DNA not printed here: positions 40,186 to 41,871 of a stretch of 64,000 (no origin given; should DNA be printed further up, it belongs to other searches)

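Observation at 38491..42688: Co-directional operon around a divergent E1/ThiF-like protein with no recognisable E2, JAMM or Gly-Gly partner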

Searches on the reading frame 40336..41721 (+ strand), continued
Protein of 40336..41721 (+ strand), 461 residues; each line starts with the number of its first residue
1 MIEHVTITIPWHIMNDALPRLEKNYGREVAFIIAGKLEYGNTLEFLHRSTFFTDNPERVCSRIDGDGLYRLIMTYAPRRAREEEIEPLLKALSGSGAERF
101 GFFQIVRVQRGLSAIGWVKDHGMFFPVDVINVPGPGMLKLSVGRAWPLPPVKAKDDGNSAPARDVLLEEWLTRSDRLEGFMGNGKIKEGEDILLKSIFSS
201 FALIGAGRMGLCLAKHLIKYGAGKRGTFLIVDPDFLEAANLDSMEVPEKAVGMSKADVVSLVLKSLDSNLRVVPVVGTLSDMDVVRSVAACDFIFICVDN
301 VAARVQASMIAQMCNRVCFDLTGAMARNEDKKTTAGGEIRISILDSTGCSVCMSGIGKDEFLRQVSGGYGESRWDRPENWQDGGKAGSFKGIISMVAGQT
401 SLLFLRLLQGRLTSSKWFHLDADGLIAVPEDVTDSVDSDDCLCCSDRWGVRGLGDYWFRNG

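Call 67: search_protein_families(library=ncbifam, max_evalue=0.001, proteins=[P0045, P0052, P0063, P0140, P0028, P0037, P0008, P0010])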
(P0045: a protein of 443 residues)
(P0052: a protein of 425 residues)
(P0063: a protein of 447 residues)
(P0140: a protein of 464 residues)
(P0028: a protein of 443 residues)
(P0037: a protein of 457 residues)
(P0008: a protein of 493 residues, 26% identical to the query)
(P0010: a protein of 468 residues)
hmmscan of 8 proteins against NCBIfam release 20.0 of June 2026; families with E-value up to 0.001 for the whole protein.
P0045 (443 aa): 17 families
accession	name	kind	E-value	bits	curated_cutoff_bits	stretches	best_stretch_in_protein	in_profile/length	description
NF006395.0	PRK08644.1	equivalog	1.9e-15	57.1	159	1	155-285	12-141/215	sulfur carrier protein ThiS adenylyltransferase ThiF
TIGR02356.1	adenyl_thiF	equivalog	1.4e-14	54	275.25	1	164-289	12-135/203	thiazole biosynthesis adenylyltransferase ThiF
TIGR02354.1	thiF_fam2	equivalog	6.3e-12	45.8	152.2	1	159-292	7-139/200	thiamine biosynthesis protein ThiF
NF004111.0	PRK05600.1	equivalog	2.7e-11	43.2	437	1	142-278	11-144/371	ThiF family adenylyltransferase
NF058523.1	6A-MBL_cap2_3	equivalog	4.5e-11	42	320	1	174-268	299-394/665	anti-phage 6A-MBL system cap2_3 protein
NF004281.0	PRK05690.1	subfamily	3.1e-10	39.7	266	1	169-294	28-151/250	molybdopterin-synthase adenylyltransferase MoeB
NF006444.0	PRK08762.1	equivalog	2.3e-09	36.4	449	1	150-279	123-251/387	molybdopterin-synthase adenylyltransferase MoeB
NF006077.0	PRK08223.1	equivalog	3.3e-09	36.2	266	1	152-234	8-89/296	hypothetical protein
NF009123.0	PRK12475.1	subfamily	1.2e-08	34.6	510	1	155-283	10-134/338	MoeB/ThiF family adenylyltransferase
TIGR02355.1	moeB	equivalog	1.5e-08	34.4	376.55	1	170-279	21-128/240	molybdopterin-synthase adenylyltransferase MoeB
NF006204.0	PRK08328.1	equivalog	2e-08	34.1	339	1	149-294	4-144/231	hypothetical protein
NF011696.0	PRK15116.1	equivalog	5.6e-08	32.8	304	1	158-286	15-140/268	tRNA cyclic N6-threonylcarbamoyladenosine(37) synthase TcdA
NF005902.0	PRK07878.1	equivalog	1.2e-06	27.6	647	1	165-279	34-146/392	adenylyltransferase/sulfurtransferase MoeZ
NF047750.1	SAMPActivE1UbaA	equivalog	1.6e-06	27.6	450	1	168-280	27-137/270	SAMP-activating enzyme E1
NF004806.0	PRK06153.2-1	subfamily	1.2e-05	24.6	479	1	164-304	157-295/379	hypothetical protein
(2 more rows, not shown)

P0052 (425 aa): 19 families
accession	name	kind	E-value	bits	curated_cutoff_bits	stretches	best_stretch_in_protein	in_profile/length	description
NF006395.0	PRK08644.1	equivalog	5.5e-19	68.7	159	1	144-280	24-160/215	sulfur carrier protein ThiS adenylyltransferase ThiF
TIGR02356.1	adenyl_thiF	equivalog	4.4e-16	58.9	275.25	1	139-284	10-154/203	thiazole biosynthesis adenylyltransferase ThiF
TIGR02354.1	thiF_fam2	equivalog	1.1e-12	48.2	152.2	1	143-277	14-148/200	thiamine biosynthesis protein ThiF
NF004281.0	PRK05690.1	subfamily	9.7e-12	44.6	266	1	129-272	9-154/250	molybdopterin-synthase adenylyltransferase MoeB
NF006204.0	PRK08328.1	equivalog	2.9e-10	40.1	339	1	130-261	7-139/231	hypothetical protein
NF058523.1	6A-MBL_cap2_3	equivalog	3.4e-10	39.1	320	1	150-233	298-379/665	anti-phage 6A-MBL system cap2_3 protein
NF004111.0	PRK05600.1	equivalog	3.5e-10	39.5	437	1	139-263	30-154/371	ThiF family adenylyltransferase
NF047750.1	SAMPActivE1UbaA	equivalog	2.6e-09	36.8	450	1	127-263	7-145/270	SAMP-activating enzyme E1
NF006444.0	PRK08762.1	equivalog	3.1e-09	35.9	449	1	126-265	121-262/387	molybdopterin-synthase adenylyltransferase MoeB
NF004804.0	PRK06153.1-3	equivalog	1e-08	34.6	340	1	144-258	173-287/401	hypothetical protein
NF006077.0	PRK08223.1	equivalog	1.2e-08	34.3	266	1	131-231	9-109/296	hypothetical protein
TIGR02355.1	moeB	equivalog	3.4e-08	33.2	376.55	1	137-254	9-128/240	molybdopterin-synthase adenylyltransferase MoeB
NF005902.0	PRK07878.1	equivalog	5e-08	32.2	647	1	128-264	18-156/392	adenylyltransferase/sulfurtransferase MoeZ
TIGR03736.1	PRTRC_ThiF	hypoth_equivalog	7.9e-07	28.6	144.75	1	152-259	13-125/245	PRTRC system ThiF family protein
NF009123.0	PRK12475.1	subfamily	1.2e-06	28.1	510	1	140-255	14-131/338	MoeB/ThiF family adenylyltransferase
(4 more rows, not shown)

P0063 (447 aa): 15 families
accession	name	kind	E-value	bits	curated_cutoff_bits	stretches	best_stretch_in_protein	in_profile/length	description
NF006395.0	PRK08644.1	equivalog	1.1e-12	48.1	159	1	155-277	13-133/215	sulfur carrier protein ThiS adenylyltransferase ThiF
TIGR02354.1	thiF_fam2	equivalog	1.1e-10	41.7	152.2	1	159-289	8-133/200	thiamine biosynthesis protein ThiF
TIGR02356.1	adenyl_thiF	equivalog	6.7e-09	35.4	275.25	1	162-279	11-127/203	thiazole biosynthesis adenylyltransferase ThiF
NF058523.1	6A-MBL_cap2_3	equivalog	9.4e-09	34.3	320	1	171-268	297-396/665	anti-phage 6A-MBL system cap2_3 protein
NF004111.0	PRK05600.1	equivalog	2.3e-06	27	437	1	154-277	24-145/371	ThiF family adenylyltransferase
NF006444.0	PRK08762.1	equivalog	1.1e-05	24.3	449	1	161-290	136-261/387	molybdopterin-synthase adenylyltransferase MoeB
NF047750.1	SAMPActivE1UbaA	equivalog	1.9e-05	24.2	450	1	161-281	21-140/270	SAMP-activating enzyme E1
NF006077.0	PRK08223.1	equivalog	3.1e-05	23.1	266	1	148-215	4-73/296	hypothetical protein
NF009123.0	PRK12475.1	subfamily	6.8e-05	22.3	510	1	161-283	13-136/338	MoeB/ThiF family adenylyltransferase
NF011696.0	PRK15116.1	equivalog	0.00017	21.4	304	1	157-245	15-102/268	tRNA cyclic N6-threonylcarbamoyladenosine(37) synthase TcdA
NF006204.0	PRK08328.1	equivalog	0.00024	20.8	339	1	157-277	12-132/231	hypothetical protein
TIGR03736.1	PRTRC_ThiF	hypoth_equivalog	0.00031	20.2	144.75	1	174-297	13-143/245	PRTRC system ThiF family protein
NF004804.0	PRK06153.1-3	equivalog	0.00033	19.8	340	1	166-212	173-219/401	hypothetical protein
NF005646.0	PRK07411.1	equivalog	0.00055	19.2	633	1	163-280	29-145/390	molybdopterin-synthase adenylyltransferase MoeB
NF004281.0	PRK05690.1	subfamily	0.00073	18.8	266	0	165-277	25-136/250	molybdopterin-synthase adenylyltransferase MoeB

P0140 (464 aa): 15 families
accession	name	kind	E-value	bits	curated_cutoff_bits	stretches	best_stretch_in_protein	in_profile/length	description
TIGR02356.1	adenyl_thiF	equivalog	8.1e-14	51.5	275.25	1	180-297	11-124/203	thiazole biosynthesis adenylyltransferase ThiF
NF006395.0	PRK08644.1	equivalog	1.7e-13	50.7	159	1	181-294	21-129/215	sulfur carrier protein ThiS adenylyltransferase ThiF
NF004111.0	PRK05600.1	equivalog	7.1e-10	38.5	437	1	180-294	31-141/371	ThiF family adenylyltransferase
NF058523.1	6A-MBL_cap2_3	equivalog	4.3e-08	32.1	320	1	190-255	298-362/665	anti-phage 6A-MBL system cap2_3 protein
NF006444.0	PRK08762.1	equivalog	1.4e-07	30.5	449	1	161-294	116-247/387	molybdopterin-synthase adenylyltransferase MoeB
NF009123.0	PRK12475.1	subfamily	1.8e-07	30.7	510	1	172-247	4-81/338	MoeB/ThiF family adenylyltransferase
NF047750.1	SAMPActivE1UbaA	equivalog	3.4e-07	29.9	450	1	164-293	4-131/270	SAMP-activating enzyme E1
NF004281.0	PRK05690.1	subfamily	5.7e-07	29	266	1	166-294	6-132/250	molybdopterin-synthase adenylyltransferase MoeB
TIGR02354.1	thiF_fam2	equivalog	2e-06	27.8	152.2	1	182-255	13-85/200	thiamine biosynthesis protein ThiF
NF006077.0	PRK08223.1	equivalog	3.3e-06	26.3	266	1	173-247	11-85/296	hypothetical protein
NF006204.0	PRK08328.1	equivalog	7.6e-05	22.4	339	1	168-294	5-128/231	hypothetical protein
NF005646.0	PRK07411.1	equivalog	0.00012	21.4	633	1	164-297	10-140/390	molybdopterin-synthase adenylyltransferase MoeB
NF005902.0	PRK07878.1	equivalog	0.00013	21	647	1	164-249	14-101/392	adenylyltransferase/sulfurtransferase MoeZ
NF011424.0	PRK14851.1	subfamily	0.00015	19.9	1170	0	172-243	25-96/679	hypothetical protein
TIGR03736.1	PRTRC_ThiF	hypoth_equivalog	0.00065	19.1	144.75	0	192-296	13-118/245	PRTRC system ThiF family protein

P0028 (443 aa): 15 families
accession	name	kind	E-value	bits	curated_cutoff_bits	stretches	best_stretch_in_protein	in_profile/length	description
TIGR02356.1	adenyl_thiF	equivalog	1.1e-12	47.8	275.25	1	183-343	17-166/203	thiazole biosynthesis adenylyltransferase ThiF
NF006444.0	PRK08762.1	equivalog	4.1e-11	42.2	449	1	184-299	144-257/387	molybdopterin-synthase adenylyltransferase MoeB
NF004281.0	PRK05690.1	subfamily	4.7e-11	42.4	266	1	187-341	32-176/250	molybdopterin-synthase adenylyltransferase MoeB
NF047750.1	SAMPActivE1UbaA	equivalog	1.8e-10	40.6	450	1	189-319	34-159/270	SAMP-activating enzyme E1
NF006395.0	PRK08644.1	equivalog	2e-09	37.4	159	1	181-293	24-133/215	sulfur carrier protein ThiS adenylyltransferase ThiF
TIGR02355.1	moeB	equivalog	1.7e-08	34.1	376.55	1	187-343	24-170/240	molybdopterin-synthase adenylyltransferase MoeB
NF005902.0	PRK07878.1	equivalog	2.9e-08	33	647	1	178-296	33-149/392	adenylyltransferase/sulfurtransferase MoeZ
NF058523.1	6A-MBL_cap2_3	equivalog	1.1e-07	30.9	320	1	186-280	297-392/665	anti-phage 6A-MBL system cap2_3 protein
NF004111.0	PRK05600.1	equivalog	2.1e-07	30.4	437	1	183-297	37-149/371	ThiF family adenylyltransferase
TIGR03736.1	PRTRC_ThiF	hypoth_equivalog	1.3e-06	27.9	144.75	1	186-325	10-152/245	PRTRC system ThiF family protein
NF009123.0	PRK12475.1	subfamily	2.5e-06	27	510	1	186-342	23-170/338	MoeB/ThiF family adenylyltransferase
NF005646.0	PRK07411.1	equivalog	3e-06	26.6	633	1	177-293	28-142/390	molybdopterin-synthase adenylyltransferase MoeB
TIGR02354.1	thiF_fam2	equivalog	6.3e-06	26.2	152.2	1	181-293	15-124/200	thiamine biosynthesis protein ThiF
NF006077.0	PRK08223.1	equivalog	4.8e-05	22.5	266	1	184-288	25-127/296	hypothetical protein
NF005901.0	PRK07877.1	equivalog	0.00017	20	476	1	185-288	105-205/722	Rv1355c family protein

P0037 (457 aa): 18 families
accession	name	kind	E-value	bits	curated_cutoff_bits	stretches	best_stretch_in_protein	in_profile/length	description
NF006395.0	PRK08644.1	equivalog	2.3e-16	60.1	159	1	179-302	22-142/215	sulfur carrier protein ThiS adenylyltransferase ThiF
NF004281.0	PRK05690.1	subfamily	6.7e-15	55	266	1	182-311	27-154/250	molybdopterin-synthase adenylyltransferase MoeB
NF006444.0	PRK08762.1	equivalog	1.4e-13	50.2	449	1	160-339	122-290/387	molybdopterin-synthase adenylyltransferase MoeB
TIGR02355.1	moeB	equivalog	1.5e-13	50.7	376.55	1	182-309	19-144/240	molybdopterin-synthase adenylyltransferase MoeB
TIGR02356.1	adenyl_thiF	equivalog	3.6e-12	46.1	275.25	1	178-303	12-135/203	thiazole biosynthesis adenylyltransferase ThiF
NF047750.1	SAMPActivE1UbaA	equivalog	6.6e-12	45.3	450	1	178-293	23-136/270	SAMP-activating enzyme E1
NF004111.0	PRK05600.1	equivalog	4.9e-11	42.3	437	1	178-289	32-141/371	ThiF family adenylyltransferase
TIGR02354.1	thiF_fam2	equivalog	7.3e-11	42.3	152.2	1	177-297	11-128/200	thiamine biosynthesis protein ThiF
TIGR03736.1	PRTRC_ThiF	hypoth_equivalog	2.4e-07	30.3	144.75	1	187-296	11-123/245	PRTRC system ThiF family protein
NF006204.0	PRK08328.1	equivalog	2.8e-07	30.4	339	1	178-310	18-149/231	hypothetical protein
NF005646.0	PRK07411.1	equivalog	5.7e-07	29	633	1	178-292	29-141/390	molybdopterin-synthase adenylyltransferase MoeB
NF058523.1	6A-MBL_cap2_3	equivalog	5.9e-07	28.4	320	1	183-267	294-376/665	anti-phage 6A-MBL system cap2_3 protein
NF009123.0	PRK12475.1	subfamily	8.5e-07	28.5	510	1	180-303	17-140/338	MoeB/ThiF family adenylyltransferase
NF005902.0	PRK07878.1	equivalog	9.8e-07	28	647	1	178-293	33-146/392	adenylyltransferase/sulfurtransferase MoeZ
NF011696.0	PRK15116.1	equivalog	4.5e-06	26.5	304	1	183-311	26-153/268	tRNA cyclic N6-threonylcarbamoyladenosine(37) synthase TcdA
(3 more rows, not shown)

P0008 (493 aa): 24 families
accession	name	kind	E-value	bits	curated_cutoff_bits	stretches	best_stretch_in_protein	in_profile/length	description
TIGR02356.1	adenyl_thiF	equivalog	5.5e-24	84.7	275.25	1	199-344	11-155/203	thiazole biosynthesis adenylyltransferase ThiF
NF009123.0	PRK12475.1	subfamily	2.6e-23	82.8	510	1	197-335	12-150/338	MoeB/ThiF family adenylyltransferase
NF006444.0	PRK08762.1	equivalog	1.1e-21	76.9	449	1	187-335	123-271/387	molybdopterin-synthase adenylyltransferase MoeB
NF004281.0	PRK05690.1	subfamily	3.3e-20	72.4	266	1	199-359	22-173/250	molybdopterin-synthase adenylyltransferase MoeB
NF006204.0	PRK08328.1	equivalog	9.5e-20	71.2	339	1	188-347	6-162/231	hypothetical protein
NF006395.0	PRK08644.1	equivalog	2.9e-18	66.3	159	1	192-378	13-192/215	sulfur carrier protein ThiS adenylyltransferase ThiF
NF005646.0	PRK07411.1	equivalog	3.3e-17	62.7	633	1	200-339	29-167/390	molybdopterin-synthase adenylyltransferase MoeB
TIGR02355.1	moeB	equivalog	4.6e-17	62.2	376.55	1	206-339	21-153/240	molybdopterin-synthase adenylyltransferase MoeB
NF047750.1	SAMPActivE1UbaA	equivalog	1.2e-16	60.9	450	1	200-341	23-163/270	SAMP-activating enzyme E1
NF004111.0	PRK05600.1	equivalog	6.1e-16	58.5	437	1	186-323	16-153/371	ThiF family adenylyltransferase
NF005902.0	PRK07878.1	equivalog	8.4e-16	57.8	647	1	199-328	32-159/392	adenylyltransferase/sulfurtransferase MoeZ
NF006077.0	PRK08223.1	equivalog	7.4e-13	48.1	266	1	193-305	12-122/296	hypothetical protein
NF058523.1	6A-MBL_cap2_3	equivalog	1.2e-11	43.8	320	1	208-288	297-373/665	anti-phage 6A-MBL system cap2_3 protein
TIGR02354.1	thiF_fam2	equivalog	1.3e-11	44.8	152.2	1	202-320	14-129/200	thiamine biosynthesis protein ThiF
NF011696.0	PRK15116.1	equivalog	1e-10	41.8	304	1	190-333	11-153/268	tRNA cyclic N6-threonylcarbamoyladenosine(37) synthase TcdA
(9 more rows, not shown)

P0010 (468 aa): 6 families
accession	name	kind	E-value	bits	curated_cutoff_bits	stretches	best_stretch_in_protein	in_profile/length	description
TIGR02356.1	adenyl_thiF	equivalog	3.8e-06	26.4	275.25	1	200-309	17-123/203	thiazole biosynthesis adenylyltransferase ThiF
NF006395.0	PRK08644.1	equivalog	5.7e-05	22.8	159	1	198-311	24-133/215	sulfur carrier protein ThiS adenylyltransferase ThiF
NF047750.1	SAMPActivE1UbaA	equivalog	6.9e-05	22.3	450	1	206-311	34-136/270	SAMP-activating enzyme E1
NF004281.0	PRK05690.1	subfamily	0.00014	21.2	266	1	203-314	31-139/250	molybdopterin-synthase adenylyltransferase MoeB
TIGR02354.1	thiF_fam2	equivalog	0.00034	20.6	152.2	1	195-311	12-124/200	thiamine biosynthesis protein ThiF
NF006444.0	PRK08762.1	equivalog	0.00092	17.9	449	0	204-307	147-247/387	molybdopterin-synthase adenylyltransferase MoeB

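Call 79: search_protein_families(library=padloc, max_evalue=0.01, proteins=[L001:12759-14816:+, L001:12004-12507:+, L001:12509-12757:+, L001:14872-15522:+, L001:15560-16282:+])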
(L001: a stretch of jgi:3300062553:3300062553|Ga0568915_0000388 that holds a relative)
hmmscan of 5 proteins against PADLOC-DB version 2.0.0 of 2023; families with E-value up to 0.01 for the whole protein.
L001:12759-14816:+ (685 aa): 13 families
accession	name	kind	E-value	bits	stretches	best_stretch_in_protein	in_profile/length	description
PDLC04140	mad8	-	1.3e-15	55.7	1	92-410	26-289/314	mads_8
PDLC02185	HerA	-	2.6e-14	50.9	1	337-430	477-570/585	-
PDLC04100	HerA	-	3e-14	50.6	1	308-429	441-563/580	-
PDLC04103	HerA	-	1.8e-13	47.7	2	296-432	430-567/579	-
PDLC04105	HerA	-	2.5e-13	47.4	2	291-388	409-502/576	-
PDLC04102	HerA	-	1.4e-10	38.2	1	295-430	493-628/654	-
PDLC04098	HerA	-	4.9e-09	33.3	1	307-430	527-657/686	-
PDLC01055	HerA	-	2.1e-07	28.1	2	92-137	156-203/532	Type III coevolved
PDLC04106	HerA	-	1.2e-06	25.4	1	303-378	507-585/667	-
PDLC02188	HerA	-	6.2e-05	20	1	305-377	426-498/578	-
PDLC04104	HerA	-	7.9e-05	19.6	1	338-384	253-299/379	-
PDLC04097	HerA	-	0.00025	17.8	1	340-431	511-603/618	-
PDLC04135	mad3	-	0.0026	15.4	1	96-114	25-43/374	mads_3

L001:12004-12507:+ (167 aa): 0 families

L001:12509-12757:+ (82 aa): 0 families

L001:14872-15522:+ (216 aa): 0 families

L001:15560-16282:+ (240 aa): 0 families

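Call 82: find_related_loci(query=A1, collection=viral_contigs, flank=10000)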
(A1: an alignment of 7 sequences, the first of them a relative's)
Query A1 (461 aa) in viral_contigs; peptide patterns used: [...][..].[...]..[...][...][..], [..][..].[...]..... (x = any residue, [..] = any of these).
25 stretches matched a pattern, but none encodes a relative of the query by tblastn (E <= 1e-3).

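Call 83: search_dna_similar(query=window:40336-41721:+, collection=plasmids, mode=protein, max_evalue=0.00001, max_rows=15)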
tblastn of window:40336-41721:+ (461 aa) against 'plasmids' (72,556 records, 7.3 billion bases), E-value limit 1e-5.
Records with a match: 2; places in all: 2; records where one place covers at least 80% of the query: 0.
Best place of each record, by identity: <60% 2.
By first word of the organism name: Abditibacteriota 1; Mesorhizobium 1.
By predicted mobility (MOB-suite, as given by PLSDB): non-mobilizable 2.
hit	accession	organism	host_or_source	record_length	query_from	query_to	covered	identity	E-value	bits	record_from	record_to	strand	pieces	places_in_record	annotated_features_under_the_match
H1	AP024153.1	Abditibacteriota bacterium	Acer palmatum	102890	172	392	48%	28.3%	1e-8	65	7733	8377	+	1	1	hypothetical protein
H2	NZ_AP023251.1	Mesorhizobium sp. 131-2-5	Lotus japonicus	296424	200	365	36%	22.2%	3e-6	57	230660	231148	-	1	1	ThiF family adenylyltransferase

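Call 93: search_protein_families(library=pfam, max_evalue=0.001, proteins=[L013:4823-5548:+, L013:5671-6507:+, L013:6492-6995:+, L013:6970-8157:+, L013:8209-9570:+, L013:9869-11137:+, L013:11178-12623:+, L013:13034-14083:-, L013:14025-14543:-, L013:14665-17391:-])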
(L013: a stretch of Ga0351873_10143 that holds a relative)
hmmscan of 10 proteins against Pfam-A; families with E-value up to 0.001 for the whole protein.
L013:4823-5548:+ (241 aa): 0 families

L013:5671-6507:+ (278 aa): 1 family
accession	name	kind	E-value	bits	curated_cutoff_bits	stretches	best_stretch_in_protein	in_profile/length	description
PF01618.21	MotA_ExbB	-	1.9e-07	31.3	22.9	1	136-204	53-122/127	MotA/TolQ/ExbB proton channel family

L013:6492-6995:+ (167 aa): 1 family
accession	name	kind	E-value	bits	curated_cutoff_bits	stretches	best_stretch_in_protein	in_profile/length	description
PF02472.21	ExbD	-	5.5e-09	36.6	25.4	1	17-146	9-115/128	Biopolymer transport protein ExbD/TolR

L013:6970-8157:+ (395 aa): 0 families

L013:8209-9570:+ (453 aa): 3 families
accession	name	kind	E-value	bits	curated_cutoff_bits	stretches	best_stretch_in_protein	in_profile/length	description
PF13365.12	Trypsin_2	-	2e-26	93.9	27.6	1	66-211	1-144/144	Trypsin-like peptidase domain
PF00089.32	Trypsin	-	6.1e-07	29.9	20.6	1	66-217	27-200/220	Trypsin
PF10459.15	Peptidase_S46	-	1.1e-05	24.8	22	0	192-213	630-651/698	Peptidase S46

L013:9869-11137:+ (422 aa): 2 families
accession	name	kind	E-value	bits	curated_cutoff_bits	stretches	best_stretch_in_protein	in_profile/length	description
PF00899.27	ThiF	-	5e-27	95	28.1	1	163-297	9-143/238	ThiF family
PF02254.24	TrkA_N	-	5.6e-06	27.1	23.8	1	177-263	1-84/116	TrkA-N domain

L013:11178-12623:+ (481 aa): 0 families

L013:13034-14083:- (349 aa): 1 family
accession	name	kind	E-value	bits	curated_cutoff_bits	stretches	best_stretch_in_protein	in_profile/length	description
PF00078.32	RVT_1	-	9.2e-15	55.3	29.6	1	78-248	8-179/205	Reverse transcriptase (RNA-dependent DNA polymerase)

L013:14025-14543:- (172 aa): 1 family
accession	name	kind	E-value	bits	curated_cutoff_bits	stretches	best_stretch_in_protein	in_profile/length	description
PF00570.28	HRDC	-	3.2e-16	59.5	23.8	1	87-152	2-67/68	HRDC domain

L013:14665-17391:- (908 aa): 2 families
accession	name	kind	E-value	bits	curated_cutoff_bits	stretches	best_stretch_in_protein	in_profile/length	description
PF03781.23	FGE-sulfatase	-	4.6e-33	115.4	23.3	1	695-892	22-255/255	Sulfatase-modifying factor enzyme 1-like domain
PF05729.18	NACHT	-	1.8e-06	28.3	26.7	1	121-291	1-162/167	NACHT domain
